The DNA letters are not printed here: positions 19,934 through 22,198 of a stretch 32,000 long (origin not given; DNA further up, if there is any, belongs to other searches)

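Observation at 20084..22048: Single-polypeptide fusion of a diacylglycerol-type GT4 glycosyltransferase and a PlcP/LpxH-like metallophosphoesterase: candidate one-enzyme module for phosphate-starvation lipid remodelling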

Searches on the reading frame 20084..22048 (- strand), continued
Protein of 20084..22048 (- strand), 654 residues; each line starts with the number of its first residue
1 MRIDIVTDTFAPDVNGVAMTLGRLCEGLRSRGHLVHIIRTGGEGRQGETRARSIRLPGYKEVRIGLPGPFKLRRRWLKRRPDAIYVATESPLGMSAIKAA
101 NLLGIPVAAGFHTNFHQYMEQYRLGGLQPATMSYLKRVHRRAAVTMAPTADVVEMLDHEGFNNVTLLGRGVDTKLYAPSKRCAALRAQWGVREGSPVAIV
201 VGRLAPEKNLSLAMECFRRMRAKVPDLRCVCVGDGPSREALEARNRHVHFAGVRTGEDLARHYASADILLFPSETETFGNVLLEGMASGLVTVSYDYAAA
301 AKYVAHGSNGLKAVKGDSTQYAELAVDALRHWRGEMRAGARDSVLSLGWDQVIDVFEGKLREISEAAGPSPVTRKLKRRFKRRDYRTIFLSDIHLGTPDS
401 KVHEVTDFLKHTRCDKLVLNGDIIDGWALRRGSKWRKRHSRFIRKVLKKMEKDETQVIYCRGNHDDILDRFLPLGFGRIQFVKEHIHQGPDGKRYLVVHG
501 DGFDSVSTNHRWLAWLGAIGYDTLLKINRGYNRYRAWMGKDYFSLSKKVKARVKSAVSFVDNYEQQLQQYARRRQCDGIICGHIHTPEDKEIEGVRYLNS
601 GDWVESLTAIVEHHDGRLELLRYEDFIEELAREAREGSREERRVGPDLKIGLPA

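Call 46: search_protein_families(library=pfam, proteins=[L044:190-2127:-, L044:2198-3004:-, L044:3232-4422:-, L029:8184-9677:-, L031:8118-9080:+, L050:4292-5887:+, L068:8031-8726:+, L076:9766-10617:+, L076:8154-9557:-, L082:8269-9639:+], max_evalue=0.001)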
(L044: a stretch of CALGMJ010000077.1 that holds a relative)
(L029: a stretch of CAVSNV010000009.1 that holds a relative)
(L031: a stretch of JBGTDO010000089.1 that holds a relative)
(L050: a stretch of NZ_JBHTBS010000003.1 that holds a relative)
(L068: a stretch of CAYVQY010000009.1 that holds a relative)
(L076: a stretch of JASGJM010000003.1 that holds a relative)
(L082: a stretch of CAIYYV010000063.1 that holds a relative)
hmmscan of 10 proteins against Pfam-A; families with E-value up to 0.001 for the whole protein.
L044:190-2127:- (645 aa): 1 family
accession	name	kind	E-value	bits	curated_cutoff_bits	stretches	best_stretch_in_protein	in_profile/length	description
PF00528.27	BPD_transp_1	-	1.1e-20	74.5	26.4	1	425-642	5-182/184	Binding-protein-dependent transport system inner membrane component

L044:2198-3004:- (268 aa): 2 families
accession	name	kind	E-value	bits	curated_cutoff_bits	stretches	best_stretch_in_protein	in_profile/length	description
PF12849.12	PBP_like_2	-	8.7e-39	134.3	27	1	15-252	4-266/267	PBP superfamily domain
PF12727.12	PBP_like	-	1.8e-05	24.4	27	1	47-206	8-161/193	PBP superfamily domain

L044:3232-4422:- (396 aa): 1 family
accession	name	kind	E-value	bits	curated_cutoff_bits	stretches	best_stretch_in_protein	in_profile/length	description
PF07396.17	Porin_O_P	-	1.2e-11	45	20.9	1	72-286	6-225/370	Phosphate-selective porin O and P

L029:8184-9677:- (497 aa): 1 family
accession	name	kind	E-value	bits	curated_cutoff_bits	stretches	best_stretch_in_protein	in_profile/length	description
PF07396.17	Porin_O_P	-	7.6e-14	52.2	20.9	1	138-301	2-153/370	Phosphate-selective porin O and P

L031:8118-9080:+ (320 aa): 3 families
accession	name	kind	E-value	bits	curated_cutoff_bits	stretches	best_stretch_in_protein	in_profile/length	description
PF12849.12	PBP_like_2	-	7.2e-32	111.6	27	1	36-293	5-267/267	PBP superfamily domain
PF13531.11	SBP_bac_11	-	5.3e-07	30.1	25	1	48-303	6-226/227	Bacterial extracellular solute-binding protein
PF12727.12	PBP_like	-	0.00076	19.1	27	0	62-200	4-124/193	PBP superfamily domain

L050:4292-5887:+ (531 aa): 0 families

L068:8031-8726:+ (231 aa): 1 family
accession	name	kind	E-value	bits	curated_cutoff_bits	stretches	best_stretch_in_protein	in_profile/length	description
PF01895.24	PhoU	-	2e-36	124.7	23.5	2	21-107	2-88/89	PhoU domain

L076:9766-10617:+ (283 aa): 4 families
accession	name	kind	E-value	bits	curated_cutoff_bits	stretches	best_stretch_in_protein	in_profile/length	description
PF12849.12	PBP_like_2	-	1e-42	147.2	27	1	34-269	7-267/267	PBP superfamily domain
PF13531.11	SBP_bac_11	-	3.2e-09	37.3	25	1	52-279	13-226/227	Bacterial extracellular solute-binding protein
PF12727.12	PBP_like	-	1.1e-07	31.6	27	1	56-215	1-152/193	PBP superfamily domain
PF03466.25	LysR_substrate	-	9.6e-05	22.3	28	1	37-103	6-72/209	LysR substrate binding domain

L076:8154-9557:- (467 aa): 1 family
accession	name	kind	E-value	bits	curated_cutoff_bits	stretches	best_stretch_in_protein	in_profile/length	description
PF07396.17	Porin_O_P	-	1.3e-08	35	20.9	1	90-247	4-145/370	Phosphate-selective porin O and P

L082:8269-9639:+ (456 aa): 1 family
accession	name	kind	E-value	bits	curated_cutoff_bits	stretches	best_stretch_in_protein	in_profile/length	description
PF07396.17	Porin_O_P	-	3.8e-18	66.3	20.9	1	112-252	7-146/370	Phosphate-selective porin O and P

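Call 53: predict_structure(alignment_id=A1)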
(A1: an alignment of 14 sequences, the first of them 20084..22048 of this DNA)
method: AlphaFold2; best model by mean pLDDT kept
length: 654 residues; sequences in the alignment: 14
mean_pLDDT: 67.8   pTM: 0.50
mean pLDDT of the five models: 67.8, 63.1, 58.6, 55.6, 48.4
residues with pLDDT >= 90: 100; 70-90: 227; 50-70: 187; < 50: 140
segments of 3 or more residues with pLDDT < 50: 13-15, 54-65, 371-379, 460-483, 499-525, 539-562, 582-587, 599-607, 640-654
pLDDT, mean of each block of 10 residues (from residue 1): 82 54 83 85 66 42 49 76 86 82 85 62 62 77 83 81 80 86 91 91 62 90 93 76 85 77 93 68 89 84 89 90 94 89 84 89 75 44 72 61 75 71 51 63 69 63 33 28 50 60 32 38 51 58 37 31 60 73 48 59 43 58 67 59 40 31
secondary structure, 60 per line:
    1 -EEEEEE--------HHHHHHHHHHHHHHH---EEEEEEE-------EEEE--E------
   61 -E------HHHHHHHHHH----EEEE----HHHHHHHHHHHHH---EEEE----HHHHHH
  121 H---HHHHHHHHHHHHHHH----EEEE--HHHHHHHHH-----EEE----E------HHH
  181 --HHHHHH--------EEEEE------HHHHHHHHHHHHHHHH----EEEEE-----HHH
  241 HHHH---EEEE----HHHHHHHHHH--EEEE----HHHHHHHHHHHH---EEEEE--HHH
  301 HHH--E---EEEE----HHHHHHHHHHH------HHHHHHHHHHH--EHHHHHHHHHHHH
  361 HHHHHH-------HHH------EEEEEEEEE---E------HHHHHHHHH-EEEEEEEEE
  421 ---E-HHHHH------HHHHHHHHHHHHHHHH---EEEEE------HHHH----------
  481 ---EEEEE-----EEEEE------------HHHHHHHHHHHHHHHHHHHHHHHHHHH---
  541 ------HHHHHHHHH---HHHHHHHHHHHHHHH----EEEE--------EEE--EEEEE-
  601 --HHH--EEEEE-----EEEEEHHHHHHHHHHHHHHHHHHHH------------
elements in order (helices of 4 or more, strands of 3 or more residues): E2-7 H16-30 E34-40 E48-51 H69-78 E83-86 H91-103 E107-110 H115-121 H125-139 E144-147 H150-158 E164-166 H183-188 E197-201 H208-223 E228-232 H238-244 E248-251 H256-265 E268-271 H276-287 E291-295 H298-303 E310-313 H318-328 H335-345 H349-366 E383-391 H402-410 E412-420 H426-430 H437-452 E456-460 H467-470 E484-488 E494-498 H511-537 H547-555 H559-573 E578-581 E590-592 E595-599 E608-612 E618-622 H623-642
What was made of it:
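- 20894..20953 (-): Inter-domain linker, aa 366-385. Variable in sequence but always basic. Low pLDDT in the model (call 53).
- The full-length model gives no confident inter-domain geometry (pTM 0.50, call 53), so nothing supports a physical channel.
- Tried and rejected: The full-length AF2 model from a 14-sequence alignment was poor for the C-half and for domain packing (pLDDT 67.8, pTM 0.50, call 53).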

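Call 57: search_protein_representatives(protein=window:20084-22048:-)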
Query: 654 residues. Proteins with E-value up to 0.001 (for the whole library): 94421; up to 1e-10: 14007; up to 1e-30: 1645. The best 150 are listed.
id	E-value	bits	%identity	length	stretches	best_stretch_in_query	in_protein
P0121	4.0e-269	911.0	63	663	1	1-631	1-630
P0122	1.5e-183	628.3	54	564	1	132-640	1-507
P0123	6.8e-154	530.3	43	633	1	1-617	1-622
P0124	1.3e-150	519.4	44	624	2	72-630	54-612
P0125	1.6e-149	515.9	44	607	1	1-621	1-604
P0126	2.2e-113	396.4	54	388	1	1-371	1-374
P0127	5.1e-107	375.4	46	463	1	201-634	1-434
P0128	2.2e-106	373.3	51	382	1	2-366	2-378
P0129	3.2e-101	356.3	50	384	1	2-362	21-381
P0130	1.8e-99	350.5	48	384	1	1-365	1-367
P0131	8.3e-99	348.3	50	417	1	1-365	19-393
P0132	3.2e-95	336.4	57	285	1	19-297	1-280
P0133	2.6e-93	330.1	47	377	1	2-361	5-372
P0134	5.1e-93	329.2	55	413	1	1-321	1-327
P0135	1.4e-92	327.7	48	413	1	1-360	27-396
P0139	2.0e-90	320.6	46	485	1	2-363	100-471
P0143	1.9e-89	317.3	47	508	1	3-362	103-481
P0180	3.9e-82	293.2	51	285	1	384-629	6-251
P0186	8.2e-81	288.8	53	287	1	384-627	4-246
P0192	1.1e-79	285.2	42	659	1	3-360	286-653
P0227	1.4e-72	261.6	51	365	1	382-622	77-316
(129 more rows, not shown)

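Call 58: list_cluster_members(proteins=[P0123, P0124, P0125, P0192, P0126, P0128, P0129, P0130, P0180, P0186])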
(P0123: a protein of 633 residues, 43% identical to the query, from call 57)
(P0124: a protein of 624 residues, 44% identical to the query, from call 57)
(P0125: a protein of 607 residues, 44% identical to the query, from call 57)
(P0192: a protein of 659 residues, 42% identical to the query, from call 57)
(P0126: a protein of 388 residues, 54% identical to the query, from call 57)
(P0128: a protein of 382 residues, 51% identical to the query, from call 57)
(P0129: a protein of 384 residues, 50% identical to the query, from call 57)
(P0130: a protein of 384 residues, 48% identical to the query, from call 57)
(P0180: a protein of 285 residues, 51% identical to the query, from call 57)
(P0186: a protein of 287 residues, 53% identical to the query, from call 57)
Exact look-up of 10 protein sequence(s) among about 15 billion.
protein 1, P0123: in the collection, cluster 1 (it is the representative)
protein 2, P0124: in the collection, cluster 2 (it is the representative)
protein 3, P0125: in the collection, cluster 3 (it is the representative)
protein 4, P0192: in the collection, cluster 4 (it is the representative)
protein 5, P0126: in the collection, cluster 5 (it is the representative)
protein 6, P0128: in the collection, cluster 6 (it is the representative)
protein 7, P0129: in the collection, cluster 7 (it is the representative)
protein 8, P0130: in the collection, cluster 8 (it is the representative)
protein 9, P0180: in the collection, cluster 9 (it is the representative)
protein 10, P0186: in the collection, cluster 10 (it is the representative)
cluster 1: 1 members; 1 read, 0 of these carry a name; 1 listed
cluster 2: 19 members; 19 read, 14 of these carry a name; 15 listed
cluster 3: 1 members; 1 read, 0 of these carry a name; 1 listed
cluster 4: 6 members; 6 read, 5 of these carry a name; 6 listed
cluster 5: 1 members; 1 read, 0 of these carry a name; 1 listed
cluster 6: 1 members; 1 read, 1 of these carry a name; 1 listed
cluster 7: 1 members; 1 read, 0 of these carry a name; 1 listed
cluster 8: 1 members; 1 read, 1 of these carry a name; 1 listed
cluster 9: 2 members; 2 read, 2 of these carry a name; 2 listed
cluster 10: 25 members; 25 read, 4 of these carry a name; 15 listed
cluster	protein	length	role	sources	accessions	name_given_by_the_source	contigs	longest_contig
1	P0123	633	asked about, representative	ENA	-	-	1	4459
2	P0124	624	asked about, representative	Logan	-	-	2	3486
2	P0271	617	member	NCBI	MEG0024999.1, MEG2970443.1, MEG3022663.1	MAG: glycosyltransferase [Akkermansia sp.]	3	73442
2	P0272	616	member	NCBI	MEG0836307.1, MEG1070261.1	MAG: glycosyltransferase [Akkermansia sp.]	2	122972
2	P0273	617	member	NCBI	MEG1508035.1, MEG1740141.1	MAG: glycosyltransferase [Akkermansia sp.]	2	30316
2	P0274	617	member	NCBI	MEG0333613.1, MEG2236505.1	MAG: glycosyltransferase [Akkermansia sp.]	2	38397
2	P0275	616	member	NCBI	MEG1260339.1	MAG: glycosyltransferase [Akkermansia sp.]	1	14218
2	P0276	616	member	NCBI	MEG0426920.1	MAG: glycosyltransferase, partial [Akkermansia sp.]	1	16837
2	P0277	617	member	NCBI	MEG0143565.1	MAG: glycosyltransferase [Akkermansia sp.]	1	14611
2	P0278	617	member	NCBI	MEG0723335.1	MAG: glycosyltransferase [Akkermansia sp.]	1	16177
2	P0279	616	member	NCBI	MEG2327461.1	MAG: glycosyltransferase [Akkermansia sp.]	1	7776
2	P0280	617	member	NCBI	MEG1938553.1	MAG: glycosyltransferase [Akkermansia sp.]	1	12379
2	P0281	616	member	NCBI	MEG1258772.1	MAG: glycosyltransferase [Akkermansia sp.]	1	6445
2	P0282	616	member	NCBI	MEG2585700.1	MAG: glycosyltransferase [Akkermansia sp.]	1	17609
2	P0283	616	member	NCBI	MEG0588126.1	MAG: glycosyltransferase, partial [Akkermansia sp.]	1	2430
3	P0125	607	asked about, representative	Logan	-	-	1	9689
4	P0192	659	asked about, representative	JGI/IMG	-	1-acyl-sn-glycerol-3-phosphate acyltransferase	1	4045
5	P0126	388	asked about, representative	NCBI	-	-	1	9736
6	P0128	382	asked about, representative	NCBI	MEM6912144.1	MAG: glycosyltransferase family 1 protein [Verrucomicrobiota bacterium]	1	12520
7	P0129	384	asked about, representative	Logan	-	-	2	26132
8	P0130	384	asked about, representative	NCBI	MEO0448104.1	MAG: glycosyltransferase family 1 protein [Verrucomicrobiota bacterium]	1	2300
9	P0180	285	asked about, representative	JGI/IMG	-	UDP-2,3-diacylglucosamine pyrophosphatase LpxH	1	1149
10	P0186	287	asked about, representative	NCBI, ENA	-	-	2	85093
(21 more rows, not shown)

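Call 59: search_protein_families(library=pfam, proteins=[P0123, P0124, P0125, P0192, P0139, P0143, P0227, L005:8191-9876:+, L050:4292-5887:+], max_evalue=0.001)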
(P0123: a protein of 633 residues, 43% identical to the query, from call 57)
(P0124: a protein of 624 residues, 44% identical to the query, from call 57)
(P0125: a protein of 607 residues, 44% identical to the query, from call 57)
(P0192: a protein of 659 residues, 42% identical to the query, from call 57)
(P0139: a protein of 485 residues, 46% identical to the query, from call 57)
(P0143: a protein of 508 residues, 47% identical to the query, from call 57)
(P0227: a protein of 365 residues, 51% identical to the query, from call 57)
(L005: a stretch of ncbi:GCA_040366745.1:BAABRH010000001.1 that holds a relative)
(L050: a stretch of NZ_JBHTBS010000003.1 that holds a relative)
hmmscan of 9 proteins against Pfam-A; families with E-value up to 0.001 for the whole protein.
P0123 (633 aa): 6 families
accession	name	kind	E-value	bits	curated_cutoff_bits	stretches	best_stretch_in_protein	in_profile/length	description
PF00149.33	Metallophos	-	2.1e-12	48.3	21.5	1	393-592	4-191/191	Calcineurin-like phosphoesterase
PF13439.12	Glyco_transf_4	-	2.1e-12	47.9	28.5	1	25-174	12-169/170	Glycosyltransferase Family 4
PF12850.12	Metallophos_2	-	3.1e-08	34.2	27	0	393-507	4-91/154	Calcineurin-like phosphoesterase superfamily domain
PF00534.26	Glycos_transf_1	-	1.2e-07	31.9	26.4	1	212-343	33-171/172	Glycosyl transferases group 1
PF13692.12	Glyco_trans_1_4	-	3.2e-06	27.9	27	1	208-329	16-141/142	Glycosyl transferases group 1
PF13477.12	Glyco_trans_4_2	-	0.00014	22.5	23.4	1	21-104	13-98/139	Glycosyl transferase 4-like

P0124 (624 aa): 5 families
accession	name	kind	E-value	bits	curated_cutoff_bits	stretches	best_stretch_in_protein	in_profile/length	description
PF13692.12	Glyco_trans_1_4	-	1.3e-13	51.9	27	1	175-306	3-138/142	Glycosyl transferases group 1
PF00149.33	Metallophos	-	3.2e-10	41.2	21.5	1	368-568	2-190/191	Calcineurin-like phosphoesterase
PF00534.26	Glycos_transf_1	-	9.2e-10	38.8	26.4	1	166-276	8-124/172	Glycosyl transferases group 1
PF13439.12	Glyco_transf_4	-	7.9e-09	36.2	28.5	1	54-151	64-168/170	Glycosyltransferase Family 4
PF12850.12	Metallophos_2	-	1.9e-06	28.4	27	1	370-586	4-136/154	Calcineurin-like phosphoesterase superfamily domain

P0125 (607 aa): 8 families
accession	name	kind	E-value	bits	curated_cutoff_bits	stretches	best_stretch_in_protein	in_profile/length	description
PF13439.12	Glyco_transf_4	-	3.5e-29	102.4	28.5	1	14-174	1-168/170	Glycosyltransferase Family 4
PF00534.26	Glycos_transf_1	-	2.9e-27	95.7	26.4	1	191-318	13-151/172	Glycosyl transferases group 1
PF13692.12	Glyco_trans_1_4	-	1.3e-26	94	27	1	194-317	2-134/142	Glycosyl transferases group 1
PF00149.33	Metallophos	-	6.3e-13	50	21.5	1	373-570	2-191/191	Calcineurin-like phosphoesterase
PF13579.12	Glyco_trans_4_4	-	4.8e-11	43.7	29.7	1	15-167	1-152/158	Glycosyl transferase 4-like domain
PF12850.12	Metallophos_2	-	1.4e-09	38.6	27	0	549-586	95-135/154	Calcineurin-like phosphoesterase superfamily domain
PF13477.12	Glyco_trans_4_2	-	1.2e-05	25.9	23.4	1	24-110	16-104/139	Glycosyl transferase 4-like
PF20706.3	GT4-conflict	-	0.0001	21.8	26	0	251-284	273-306/385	Family 4 Glycosyltransferase in conflict systems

P0192 (659 aa): 6 families
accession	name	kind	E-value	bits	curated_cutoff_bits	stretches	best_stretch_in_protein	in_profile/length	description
PF13439.12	Glyco_transf_4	-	1.4e-29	103.7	28.5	1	297-466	1-170/170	Glycosyltransferase Family 4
PF13692.12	Glyco_trans_1_4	-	3.4e-27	95.9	27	1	488-619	3-139/142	Glycosyl transferases group 1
PF00534.26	Glycos_transf_1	-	4.4e-24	85.4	26.4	1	475-634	4-170/172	Glycosyl transferases group 1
PF01553.26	Acyltransferase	-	4.7e-20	72.2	23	1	63-175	13-132/132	Acyltransferase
PF13579.12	Glyco_trans_4_4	-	5.6e-17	63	29.7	1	298-457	1-152/158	Glycosyl transferase 4-like domain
PF20706.3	GT4-conflict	-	5.3e-07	29.4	26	1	450-589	160-314/385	Family 4 Glycosyltransferase in conflict systems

P0139 (485 aa): 6 families
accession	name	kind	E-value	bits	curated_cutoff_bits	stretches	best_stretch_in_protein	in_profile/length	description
PF13692.12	Glyco_trans_1_4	-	6.3e-34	117.7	27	1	302-434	2-139/142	Glycosyl transferases group 1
PF00534.26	Glycos_transf_1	-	1.5e-30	106.4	26.4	1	291-450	5-171/172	Glycosyl transferases group 1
PF13439.12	Glyco_transf_4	-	1.2e-24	87.7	28.5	1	112-279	1-168/170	Glycosyltransferase Family 4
PF13579.12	Glyco_trans_4_4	-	1.9e-14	54.8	29.7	1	113-268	1-148/158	Glycosyl transferase 4-like domain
PF13524.12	Glyco_trans_1_2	-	1.8e-06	28.4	25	1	322-452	5-129/144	Glycosyl transferase-like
PF20706.3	GT4-conflict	-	9.9e-06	25.2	26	1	302-413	198-323/385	Family 4 Glycosyltransferase in conflict systems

P0143 (508 aa): 5 families
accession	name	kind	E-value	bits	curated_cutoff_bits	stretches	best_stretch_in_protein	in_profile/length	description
PF13692.12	Glyco_trans_1_4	-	7.6e-28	98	27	1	315-445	4-139/142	Glycosyl transferases group 1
PF00534.26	Glycos_transf_1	-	2.8e-25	89.3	26.4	1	302-461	5-171/172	Glycosyl transferases group 1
PF13439.12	Glyco_transf_4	-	6.7e-23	82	28.5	1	114-289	1-167/170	Glycosyltransferase Family 4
PF13579.12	Glyco_trans_4_4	-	1.5e-11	45.4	29.7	1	115-282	1-151/158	Glycosyl transferase 4-like domain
PF20706.3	GT4-conflict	-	1.2e-05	25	26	1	309-413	194-312/385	Family 4 Glycosyltransferase in conflict systems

P0227 (365 aa): 2 families
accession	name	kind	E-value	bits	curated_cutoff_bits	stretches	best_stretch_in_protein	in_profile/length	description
PF12850.12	Metallophos_2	-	9e-11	42.5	27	1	82-302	3-140/154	Calcineurin-like phosphoesterase superfamily domain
PF00149.33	Metallophos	-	5.5e-10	40.4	21.5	1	81-280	2-190/191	Calcineurin-like phosphoesterase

L005:8191-9876:+ (561 aa): 1 family
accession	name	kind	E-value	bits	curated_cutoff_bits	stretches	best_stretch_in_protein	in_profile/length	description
PF00149.33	Metallophos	-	8.9e-06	26.7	21.5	1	297-471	18-184/191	Calcineurin-like phosphoesterase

L050:4292-5887:+ (531 aa): 0 families

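Call 70: find_encoding_contigs(protein=P0128, flank=5000, max_places=2)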
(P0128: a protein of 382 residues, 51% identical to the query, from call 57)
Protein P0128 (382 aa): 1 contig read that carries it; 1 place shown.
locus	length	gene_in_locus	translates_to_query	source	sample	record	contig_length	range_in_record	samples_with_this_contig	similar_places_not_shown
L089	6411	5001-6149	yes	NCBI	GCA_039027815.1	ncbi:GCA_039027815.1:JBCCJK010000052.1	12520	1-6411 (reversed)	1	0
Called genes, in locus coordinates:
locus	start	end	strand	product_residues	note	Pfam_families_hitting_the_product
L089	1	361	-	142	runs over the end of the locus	PF03840:SecG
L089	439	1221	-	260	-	-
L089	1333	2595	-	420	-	PF00275:EPSP_synthase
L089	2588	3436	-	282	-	PF17827:PrmC_N, PF05175:MTS, PF06325:PrmA (weak), PF13489:Methyltransf_23 (faint), PF13847:Methyltransf_31, PF08241:Methyltransf_11, PF08242:Methyltransf_12, PF13649:Methyltransf_25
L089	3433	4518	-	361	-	PF03462:PCRF, PF00472:RF-1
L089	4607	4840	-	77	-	PF01197:Ribosomal_L31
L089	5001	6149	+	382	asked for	PF13439:Glyco_transf_4, PF13579:Glyco_trans_4_4, PF00534:Glycos_transf_1, PF13692:Glyco_trans_1_4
